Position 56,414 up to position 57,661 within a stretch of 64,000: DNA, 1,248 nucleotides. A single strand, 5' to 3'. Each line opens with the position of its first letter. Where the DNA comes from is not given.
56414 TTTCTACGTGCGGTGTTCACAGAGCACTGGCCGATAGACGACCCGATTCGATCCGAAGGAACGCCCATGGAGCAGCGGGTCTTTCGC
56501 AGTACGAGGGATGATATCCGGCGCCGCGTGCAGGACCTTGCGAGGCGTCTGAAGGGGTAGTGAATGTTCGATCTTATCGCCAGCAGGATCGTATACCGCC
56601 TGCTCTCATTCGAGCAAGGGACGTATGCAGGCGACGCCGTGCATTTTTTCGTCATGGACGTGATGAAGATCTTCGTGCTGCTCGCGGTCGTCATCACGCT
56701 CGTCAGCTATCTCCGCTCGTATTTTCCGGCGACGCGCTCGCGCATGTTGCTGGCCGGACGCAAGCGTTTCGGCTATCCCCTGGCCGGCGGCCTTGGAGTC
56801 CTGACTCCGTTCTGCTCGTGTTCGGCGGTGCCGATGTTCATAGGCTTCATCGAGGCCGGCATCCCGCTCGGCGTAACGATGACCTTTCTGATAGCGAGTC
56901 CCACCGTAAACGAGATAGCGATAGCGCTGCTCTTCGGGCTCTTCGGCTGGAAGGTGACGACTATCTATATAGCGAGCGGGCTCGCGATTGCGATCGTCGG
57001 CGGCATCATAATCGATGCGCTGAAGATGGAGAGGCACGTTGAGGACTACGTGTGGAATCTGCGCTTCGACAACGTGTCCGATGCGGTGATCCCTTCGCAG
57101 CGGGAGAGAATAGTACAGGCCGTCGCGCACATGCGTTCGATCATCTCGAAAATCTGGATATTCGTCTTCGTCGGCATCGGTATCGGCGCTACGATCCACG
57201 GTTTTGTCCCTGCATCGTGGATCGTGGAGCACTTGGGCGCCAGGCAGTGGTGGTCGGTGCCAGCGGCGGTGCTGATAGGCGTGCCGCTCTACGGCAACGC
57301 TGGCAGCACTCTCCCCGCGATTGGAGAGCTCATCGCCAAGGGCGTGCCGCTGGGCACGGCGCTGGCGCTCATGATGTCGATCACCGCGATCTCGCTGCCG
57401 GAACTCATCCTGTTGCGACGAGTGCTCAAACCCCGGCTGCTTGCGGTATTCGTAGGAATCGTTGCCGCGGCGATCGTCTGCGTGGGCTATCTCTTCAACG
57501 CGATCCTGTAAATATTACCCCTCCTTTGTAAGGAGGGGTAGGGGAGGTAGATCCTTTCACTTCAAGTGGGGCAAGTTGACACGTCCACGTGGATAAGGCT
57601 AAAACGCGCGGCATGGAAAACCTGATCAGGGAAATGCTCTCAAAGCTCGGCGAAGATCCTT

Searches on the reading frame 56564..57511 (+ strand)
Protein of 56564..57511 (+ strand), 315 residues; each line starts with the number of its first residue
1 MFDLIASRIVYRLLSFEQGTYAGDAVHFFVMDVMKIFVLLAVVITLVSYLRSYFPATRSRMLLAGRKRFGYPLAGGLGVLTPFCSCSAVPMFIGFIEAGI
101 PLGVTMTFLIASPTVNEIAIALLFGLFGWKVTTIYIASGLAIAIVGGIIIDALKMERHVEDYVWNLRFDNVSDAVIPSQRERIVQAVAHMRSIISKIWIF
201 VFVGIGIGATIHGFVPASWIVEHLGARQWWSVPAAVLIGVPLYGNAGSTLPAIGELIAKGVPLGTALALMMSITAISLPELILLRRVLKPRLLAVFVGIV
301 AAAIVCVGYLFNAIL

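Call 52: search_protein_families(library=pfam, proteins=[window:56564-57511:+], max_evalue=0.00001)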
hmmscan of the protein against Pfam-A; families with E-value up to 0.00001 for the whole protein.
window:56564-57511:+ (315 aa): 1 family
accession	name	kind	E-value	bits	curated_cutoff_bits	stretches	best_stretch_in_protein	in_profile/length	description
PF03773.19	ArsP_1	-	2.6e-69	234.1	32.3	1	24-312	4-293/294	Predicted permease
